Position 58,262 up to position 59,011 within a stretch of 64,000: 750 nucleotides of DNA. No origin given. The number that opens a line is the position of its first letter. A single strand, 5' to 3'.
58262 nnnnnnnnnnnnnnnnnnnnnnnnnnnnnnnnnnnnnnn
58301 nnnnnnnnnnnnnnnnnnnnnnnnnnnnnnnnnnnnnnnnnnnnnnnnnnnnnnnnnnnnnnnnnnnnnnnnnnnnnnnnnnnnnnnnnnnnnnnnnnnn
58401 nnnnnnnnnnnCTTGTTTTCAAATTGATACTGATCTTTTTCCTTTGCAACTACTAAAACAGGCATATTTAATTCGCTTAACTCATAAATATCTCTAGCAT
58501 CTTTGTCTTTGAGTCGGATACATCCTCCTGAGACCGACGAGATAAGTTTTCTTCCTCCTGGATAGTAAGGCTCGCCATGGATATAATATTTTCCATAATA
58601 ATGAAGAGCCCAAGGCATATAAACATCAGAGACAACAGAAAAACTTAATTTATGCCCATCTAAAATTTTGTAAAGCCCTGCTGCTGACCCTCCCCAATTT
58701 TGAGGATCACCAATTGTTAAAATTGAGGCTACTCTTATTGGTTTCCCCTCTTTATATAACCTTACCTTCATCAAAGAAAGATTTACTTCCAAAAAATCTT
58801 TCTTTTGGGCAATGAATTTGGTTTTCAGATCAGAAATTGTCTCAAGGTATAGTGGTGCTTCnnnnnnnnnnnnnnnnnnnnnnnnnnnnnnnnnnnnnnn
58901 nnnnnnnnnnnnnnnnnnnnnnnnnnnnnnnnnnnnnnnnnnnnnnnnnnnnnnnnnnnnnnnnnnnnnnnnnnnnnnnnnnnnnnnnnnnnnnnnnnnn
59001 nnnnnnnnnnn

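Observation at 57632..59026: Single polypeptide combining an L,D-transpeptidase and a DD-carboxypeptidase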

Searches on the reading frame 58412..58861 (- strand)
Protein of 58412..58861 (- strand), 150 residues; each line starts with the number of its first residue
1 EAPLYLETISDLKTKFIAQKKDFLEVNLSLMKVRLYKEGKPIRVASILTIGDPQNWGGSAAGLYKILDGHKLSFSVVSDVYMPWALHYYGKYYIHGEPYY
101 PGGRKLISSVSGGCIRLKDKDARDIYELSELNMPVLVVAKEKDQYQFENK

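Call 21: search_protein_representatives(protein=window:58412-58861:-)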
Query: 150 residues. Proteins with E-value up to 0.001 (for the whole library): 477; up to 1e-10: 321; up to 1e-30: 28. The best 150 are listed.
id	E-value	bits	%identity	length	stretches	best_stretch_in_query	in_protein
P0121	2.4e-95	332.5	100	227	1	1-150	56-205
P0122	3.8e-56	205.2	73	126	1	31-150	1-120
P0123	1.7e-47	177.1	53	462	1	4-149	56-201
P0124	2.8e-47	176.4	55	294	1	5-147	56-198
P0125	3.8e-47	176.0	54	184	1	2-135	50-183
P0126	2.7e-46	173.3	52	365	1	5-145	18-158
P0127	3.9e-46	172.7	55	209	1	4-147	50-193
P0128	1.1e-44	168.1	57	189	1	6-126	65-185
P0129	1.1e-41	158.3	50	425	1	3-147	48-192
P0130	2.1e-40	154.1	52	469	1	10-143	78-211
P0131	1.9e-39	151.1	49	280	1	19-147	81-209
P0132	4.7e-39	149.7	50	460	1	13-140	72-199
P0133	7.1e-39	149.2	46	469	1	10-147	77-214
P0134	4.7e-38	146.5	50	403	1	19-147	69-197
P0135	1.2e-36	142.0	48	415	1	6-140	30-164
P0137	1.4e-34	135.2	50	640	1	17-150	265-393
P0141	2.9e-32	127.7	42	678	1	15-150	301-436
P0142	5.0e-32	127.0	48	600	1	5-138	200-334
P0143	6.0e-32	126.7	39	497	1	3-148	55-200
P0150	1.6e-29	118.8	39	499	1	6-148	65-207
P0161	8.9e-28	113.1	36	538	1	6-148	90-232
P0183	7.1e-25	103.7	41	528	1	13-140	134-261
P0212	2.3e-22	95.6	34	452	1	9-143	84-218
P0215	4.1e-22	94.8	41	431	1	12-140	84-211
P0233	9.3e-21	90.4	38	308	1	21-138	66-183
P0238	2.3e-20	89.1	40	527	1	12-142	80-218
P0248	7.2e-20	87.5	35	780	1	23-144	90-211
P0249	7.7e-20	87.4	32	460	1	9-144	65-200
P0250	1.0e-19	87.0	35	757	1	21-137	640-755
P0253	1.2e-19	86.8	40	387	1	22-138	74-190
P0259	2.1e-19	86.0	37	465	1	20-146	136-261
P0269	5.9e-19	84.5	36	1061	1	25-138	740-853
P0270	6.1e-19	84.5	39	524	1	17-137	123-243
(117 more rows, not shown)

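Call 27: search_protein_families(library=pfam, proteins=[P0215, P0253, P0259, P0269, P0250, P0137, P0141, P0142, P0248, P0233], max_evalue=0.001)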
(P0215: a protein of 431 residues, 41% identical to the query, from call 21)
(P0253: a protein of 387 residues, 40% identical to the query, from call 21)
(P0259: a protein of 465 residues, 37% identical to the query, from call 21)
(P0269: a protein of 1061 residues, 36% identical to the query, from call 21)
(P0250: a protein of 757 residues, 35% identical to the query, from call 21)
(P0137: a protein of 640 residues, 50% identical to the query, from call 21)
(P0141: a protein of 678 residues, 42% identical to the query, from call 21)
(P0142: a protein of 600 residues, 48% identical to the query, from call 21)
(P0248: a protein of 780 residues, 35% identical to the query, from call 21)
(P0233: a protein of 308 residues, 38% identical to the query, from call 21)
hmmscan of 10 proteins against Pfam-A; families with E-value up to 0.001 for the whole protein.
P0215 (431 aa): 2 families
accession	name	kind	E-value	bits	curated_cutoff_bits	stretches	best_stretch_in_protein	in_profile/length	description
PF01551.29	Peptidase_M23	-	4.7e-17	62.4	28.7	1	259-357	2-90/96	Peptidase family M23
PF03734.19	YkuD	-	8.4e-11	43.1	23.4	1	93-208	2-146/146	L,D-transpeptidase catalytic domain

P0253 (387 aa): 2 families
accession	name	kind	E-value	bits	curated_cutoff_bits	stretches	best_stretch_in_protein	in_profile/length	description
PF01551.29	Peptidase_M23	-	1.1e-19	70.9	28.7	1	229-346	2-93/96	Peptidase family M23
PF03734.19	YkuD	-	1.8e-14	55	23.4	1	74-189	2-146/146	L,D-transpeptidase catalytic domain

P0259 (465 aa): 2 families
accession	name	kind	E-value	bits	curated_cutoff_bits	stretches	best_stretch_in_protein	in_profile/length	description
PF01551.29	Peptidase_M23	-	2.1e-17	63.5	28.7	1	304-420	2-90/96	Peptidase family M23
PF03734.19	YkuD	-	1.6e-09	38.9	23.4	1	140-253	4-146/146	L,D-transpeptidase catalytic domain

P0269 (1061 aa): 3 families
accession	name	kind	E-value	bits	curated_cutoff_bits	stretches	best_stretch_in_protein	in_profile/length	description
PF01551.29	Peptidase_M23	-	9.6e-18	64.6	28.7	1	904-1017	2-90/96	Peptidase family M23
PF03734.19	YkuD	-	3e-13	51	23.4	1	739-851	4-145/146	L,D-transpeptidase catalytic domain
PF13196.11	DUF4012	-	1.1e-10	42.6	28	1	294-427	1-139/144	Protein of unknown function (DUF4012)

P0250 (757 aa): 3 families
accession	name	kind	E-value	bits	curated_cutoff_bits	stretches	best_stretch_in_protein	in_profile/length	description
PF09587.15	PGA_cap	-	8.5e-74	248.7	27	1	310-548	1-255/255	Bacterial capsule synthesis protein PGA_cap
PF01875.22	Memo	-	2.2e-20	73.5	27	1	89-295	45-265/269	Memo-like protein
PF03734.19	YkuD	-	3.5e-14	54.1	23.4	1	641-755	2-146/146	L,D-transpeptidase catalytic domain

P0137 (640 aa): 3 families
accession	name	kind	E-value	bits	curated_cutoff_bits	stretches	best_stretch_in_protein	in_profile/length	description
PF00768.25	Peptidase_S11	-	9.4e-27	94.4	27.6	1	399-596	8-217/239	D-alanyl-D-alanine carboxypeptidase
PF13354.11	Beta-lactamase2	-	1e-10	41.8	22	1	406-543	2-145/214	Beta-lactamase enzyme family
PF03734.19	YkuD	-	2.1e-06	28.8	23.4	1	291-380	28-146/146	L,D-transpeptidase catalytic domain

P0141 (678 aa): 2 families
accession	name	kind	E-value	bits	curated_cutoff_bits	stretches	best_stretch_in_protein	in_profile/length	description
PF00768.25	Peptidase_S11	-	1.1e-23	84.4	27.6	1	442-632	8-210/239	D-alanyl-D-alanine carboxypeptidase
PF03734.19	YkuD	-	1.6e-09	38.9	23.4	1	309-423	3-146/146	L,D-transpeptidase catalytic domain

P0142 (600 aa): 4 families
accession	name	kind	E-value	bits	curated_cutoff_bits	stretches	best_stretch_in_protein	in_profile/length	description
PF09587.15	PGA_cap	-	3.9e-45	154.8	27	1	1-156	88-255/255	Bacterial capsule synthesis protein PGA_cap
PF00768.25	Peptidase_S11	-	8.7e-25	88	27.6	1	354-551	8-217/239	D-alanyl-D-alanine carboxypeptidase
PF03734.19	YkuD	-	1.3e-11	45.7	23.4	1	219-333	3-146/146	L,D-transpeptidase catalytic domain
PF13354.11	Beta-lactamase2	-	4.1e-06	26.7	22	1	362-500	3-147/214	Beta-lactamase enzyme family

P0248 (780 aa): 4 families
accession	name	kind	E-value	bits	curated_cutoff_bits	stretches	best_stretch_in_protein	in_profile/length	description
PF09587.15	PGA_cap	-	2.1e-72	244.1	27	1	489-729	1-255/255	Bacterial capsule synthesis protein PGA_cap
PF00768.25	Peptidase_S11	-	1.2e-40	139.9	27.6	1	223-430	5-221/239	D-alanyl-D-alanine carboxypeptidase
PF03734.19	YkuD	-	3e-17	64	23.4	1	89-204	2-146/146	L,D-transpeptidase catalytic domain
PF13354.11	Beta-lactamase2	-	1.1e-05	25.4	22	1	232-375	1-149/214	Beta-lactamase enzyme family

P0233 (308 aa): 1 family
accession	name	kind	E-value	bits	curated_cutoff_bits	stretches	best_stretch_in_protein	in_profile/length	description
PF03734.19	YkuD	-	3.7e-14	54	23.4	1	69-182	4-146/146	L,D-transpeptidase catalytic domain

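Call 37: list_cluster_members(proteins=[P0143, P0150, P0161, P0183, P0212, P0238, P0249, P0270, P0137, P0215])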
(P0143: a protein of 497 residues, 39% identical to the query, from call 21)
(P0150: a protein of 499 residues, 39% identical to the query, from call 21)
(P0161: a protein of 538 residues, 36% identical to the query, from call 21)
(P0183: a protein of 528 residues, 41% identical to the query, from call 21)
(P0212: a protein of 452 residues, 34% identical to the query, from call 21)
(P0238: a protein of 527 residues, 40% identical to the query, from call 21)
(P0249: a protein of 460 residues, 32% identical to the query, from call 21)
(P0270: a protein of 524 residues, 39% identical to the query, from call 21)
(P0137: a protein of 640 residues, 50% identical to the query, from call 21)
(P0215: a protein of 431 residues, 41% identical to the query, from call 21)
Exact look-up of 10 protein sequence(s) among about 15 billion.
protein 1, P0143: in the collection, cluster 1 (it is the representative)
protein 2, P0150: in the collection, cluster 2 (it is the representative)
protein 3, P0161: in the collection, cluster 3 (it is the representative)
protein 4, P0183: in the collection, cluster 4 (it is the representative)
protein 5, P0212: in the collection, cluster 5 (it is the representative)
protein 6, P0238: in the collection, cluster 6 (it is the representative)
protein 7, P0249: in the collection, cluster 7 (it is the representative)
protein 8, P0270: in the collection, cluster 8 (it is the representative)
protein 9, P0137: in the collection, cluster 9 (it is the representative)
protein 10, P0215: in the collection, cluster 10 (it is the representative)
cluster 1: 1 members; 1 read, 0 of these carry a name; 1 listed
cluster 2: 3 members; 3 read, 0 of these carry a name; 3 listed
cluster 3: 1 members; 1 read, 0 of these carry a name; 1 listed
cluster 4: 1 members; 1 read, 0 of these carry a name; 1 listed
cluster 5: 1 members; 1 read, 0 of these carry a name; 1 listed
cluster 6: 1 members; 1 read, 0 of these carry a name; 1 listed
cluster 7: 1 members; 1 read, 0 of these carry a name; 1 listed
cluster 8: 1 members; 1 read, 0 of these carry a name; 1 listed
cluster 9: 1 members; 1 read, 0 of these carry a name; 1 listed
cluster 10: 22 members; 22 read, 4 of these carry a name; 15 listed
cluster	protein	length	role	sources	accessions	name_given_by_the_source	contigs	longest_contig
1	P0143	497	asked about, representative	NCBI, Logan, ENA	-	-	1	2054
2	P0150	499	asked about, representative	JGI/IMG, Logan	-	-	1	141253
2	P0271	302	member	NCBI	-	-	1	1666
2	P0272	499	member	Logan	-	-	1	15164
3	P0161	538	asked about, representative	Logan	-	-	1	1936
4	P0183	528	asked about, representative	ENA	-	-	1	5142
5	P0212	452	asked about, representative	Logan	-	-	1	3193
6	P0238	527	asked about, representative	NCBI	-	-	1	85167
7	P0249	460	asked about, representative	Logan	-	-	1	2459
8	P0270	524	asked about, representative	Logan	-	-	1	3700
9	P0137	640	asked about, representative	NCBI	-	-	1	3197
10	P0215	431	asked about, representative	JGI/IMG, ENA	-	-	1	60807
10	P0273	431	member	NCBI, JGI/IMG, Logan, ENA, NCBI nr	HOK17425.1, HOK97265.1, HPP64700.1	MAG TPA: peptidoglycan DD-metalloendopeptidase family protein [Candidatus Paceibacterota ... | peptidoglycan DD-metalloendopeptidase family protein [Candidatus Paceibacterota bacterium]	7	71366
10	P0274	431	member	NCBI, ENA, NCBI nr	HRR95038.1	MAG TPA: peptidoglycan DD-metalloendopeptidase family protein [Candidatus Paceibacterota ... | peptidoglycan DD-metalloendopeptidase family protein [Candidatus Paceibacterota bacterium]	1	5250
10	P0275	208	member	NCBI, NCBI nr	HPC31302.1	MAG TPA: M23 family metallopeptidase, partial [Candidatus Paceibacterota bacterium] | M23 family metallopeptidase [Candidatus Paceibacterota bacterium]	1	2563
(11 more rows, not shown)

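Call 51: predict_structure(alignment_id=A2)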
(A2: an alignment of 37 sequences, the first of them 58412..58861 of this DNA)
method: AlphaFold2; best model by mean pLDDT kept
length: 150 residues; sequences in the alignment: 37
mean_pLDDT: 88.7   pTM: 0.82
mean pLDDT of the five models: 88.7, 87.9, 87.2, 87.0, 86.2
residues with pLDDT >= 90: 100; 70-90: 33; 50-70: 14; < 50: 3
segments of 3 or more residues with pLDDT < 50: none
pLDDT, mean of each block of 10 residues (from residue 1): 76 95 95 97 96 73 95 92 94 93 91 91 98 92 52
secondary structure, 60 per line:
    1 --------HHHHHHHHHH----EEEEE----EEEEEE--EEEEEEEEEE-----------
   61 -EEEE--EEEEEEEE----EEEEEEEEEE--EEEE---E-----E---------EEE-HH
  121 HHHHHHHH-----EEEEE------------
elements in order: H9-18 E23-27 E32-37 E40-49 E62-65 E68-75 E80-89 E92-95 E115-117 H119-128 E134-138

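Call 54: fold_search(model_id=the predicted structure, library=pdb)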
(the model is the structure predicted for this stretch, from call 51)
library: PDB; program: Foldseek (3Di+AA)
matches with E <= 10: 359; with E <= 0.001: 73
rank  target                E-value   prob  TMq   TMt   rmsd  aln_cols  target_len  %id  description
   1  5bmq                  1.2e-08  1.00  0.64  0.48   8.9       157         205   16  Crystal structure of L,D-transpeptidase (Yku) from Stackebrandtia nassauensis (released 2015-06-03)
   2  6fj1_A                8.9e-08  1.00  0.62  0.37   5.1       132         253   19  Structure of the Ldtfm-avibactam carbamoyl enzyme (released 2019-01-30)
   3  5uwv_C                1.1e-07  1.00  0.63  0.29   4.7       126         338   19  Crystal structure of Mycobacterium abscessus L,D-transpeptidase 2 (released 2017-08-16)
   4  5uwv_A                1.2e-07  1.00  0.62  0.29   5.3       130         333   19  Crystal structure of Mycobacterium abscessus L,D-transpeptidase 2 (released 2017-08-16)
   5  4xxt                  1.6e-07  1.00  0.65  0.45   4.8       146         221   18  Crystal structure of Fused Zn-dependent amidase/peptidase/peptodoglycan-binding domain-containing protein from Clostridi (released 2015-02-18)
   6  5uwv_F                2.1e-07  1.00  0.61  0.29   4.9       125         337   21  Crystal structure of Mycobacterium abscessus L,D-transpeptidase 2 (released 2017-08-16)
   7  4xvo_A                2.4e-07  1.00  0.64  0.45   4.8       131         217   19  L,D-transpeptidase from Mycobacterium smegmatis (released 2015-02-11)
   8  1zat                  2.5e-07  1.00  0.62  0.39   4.7       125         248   19  Crystal Structure of an Enterococcus faecium peptidoglycan binding protein at 2.4 A resolution (released 2006-03-28)
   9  5du7_A                2.5e-07  1.00  0.63  0.29   5.0       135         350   16  Crystal structure of ldtMt2 at 1.79 Angstrom resolution (released 2016-09-28)
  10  4zfq                  2.9e-07  1.00  0.63  0.29   6.3       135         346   14  Structure of M. tuberculosis (3,3) L,D-Transpeptidase, LdtMt5. (Meropenen-adduct form) (released 2015-09-02)
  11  5uwv_B                3.0e-07  1.00  0.65  0.30   4.7       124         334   19  Crystal structure of Mycobacterium abscessus L,D-transpeptidase 2 (released 2017-08-16)
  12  4k73                  3.9e-07  1.00  0.60  0.42   4.7       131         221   19  X-ray crystal structure of an L,D-transpeptidase from Mycobacterium tuberculosis H37Rv (released 2013-06-12)
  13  4z7a                  4.7e-07  1.00  0.63  0.28   6.6       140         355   15  Structural and biochemical characterization of a non-functionally redundant M. tuberculosis (3,3) L,D-Transpeptidase, Ld (released 2015-09-02)
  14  4gsu_A                4.7e-07  1.00  0.60  0.35   5.3       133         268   16  Structural basis for the inhibition of Mycobacterium tuberculosis L,D-transpeptidase by meropenem, a drug effective ag (released 2013-02-27)
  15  5e51_A                4.7e-07  1.00  0.56  0.45   5.9       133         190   17  Crystal structure of Mycobacterium tuberculosis L,D-transpeptidase 1 with Faropenem adduct (released 2016-10-26)
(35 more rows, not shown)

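Call 55: find_homologous_proteins(query=P0150, max_evalue=1e-20)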
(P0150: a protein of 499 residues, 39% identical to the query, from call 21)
Query P0150 (499 aa): 20 proteins with E <= 1e-20 among 8000 candidates.
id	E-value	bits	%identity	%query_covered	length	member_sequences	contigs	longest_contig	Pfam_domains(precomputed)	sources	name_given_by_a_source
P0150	0.0e+0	1123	100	100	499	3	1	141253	PF03734.20,PF00768.26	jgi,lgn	-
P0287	0.0e+0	1016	90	100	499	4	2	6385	PF03734.20,PF00768.26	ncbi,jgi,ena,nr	ncbi:MAG TPA: L,D-transpeptidase family protein [Candidatus Pacearchaeota archaeon]|nr:L,D-transpept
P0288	3.7e-187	641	57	98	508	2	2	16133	PF03734.20,PF00768.26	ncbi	-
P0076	3.1e-96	341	38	88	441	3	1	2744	PF13354.13,PF03734.20,PF00768.26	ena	-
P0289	4.5e-96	341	37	97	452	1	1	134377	PF13354.13,PF03734.20,PF00768.26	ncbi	-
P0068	2.0e-95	339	39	88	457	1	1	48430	PF13354.13,PF03734.20,PF00768.26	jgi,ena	-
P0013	5.2e-95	337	38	93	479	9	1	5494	PF13354.13,PF03734.20,PF00768.26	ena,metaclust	metaclust:\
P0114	7.5e-94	334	38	88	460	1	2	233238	PF13354.13,PF03734.20,PF00768.26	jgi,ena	-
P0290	1.7e-93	332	38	88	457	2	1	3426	PF13354.13,PF03734.20,PF00768.26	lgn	-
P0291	1.1e-92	330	38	86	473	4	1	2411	PF13354.13,PF03734.20,PF00768.26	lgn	-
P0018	1.5e-91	326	39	87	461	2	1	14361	PF13354.13,PF03734.20,PF00768.26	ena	-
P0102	4.3e-91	324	35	96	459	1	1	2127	PF13354.13,PF03734.20,PF00768.26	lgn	-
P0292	6.3e-91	324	37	87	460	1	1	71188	PF13354.13,PF03734.20,PF00768.26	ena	-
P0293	1.0e-87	313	36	86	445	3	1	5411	PF13354.13,PF03734.20,PF00768.26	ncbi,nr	ncbi:L,D-transpeptidase family protein [Patescibacteria group bacterium]|nr:L,D-transpeptidase famil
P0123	5.1e-82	294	33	99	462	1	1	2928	PF13354.13,PF03734.20,PF00768.26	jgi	jgi:D-alanyl-D-alanine carboxypeptidase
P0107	7.9e-80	287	35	89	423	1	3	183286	PF13354.13,PF03734.20,PF00768.26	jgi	jgi:hypothetical protein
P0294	4.7e-71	258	40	71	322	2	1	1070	PF03734.20,PF00768.26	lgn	-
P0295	3.8e-70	255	34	86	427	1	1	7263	PF03734.20,PF00768.26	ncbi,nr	ncbi:MAG: L,D-transpeptidase family protein [bacterium]|nr:L,D-transpeptidase family protein [bacter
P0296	3.7e-60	222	32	84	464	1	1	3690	PF03734.20,PF00768.26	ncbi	-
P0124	5.1e-47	179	35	58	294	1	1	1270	PF03734.20,PF00768.26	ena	-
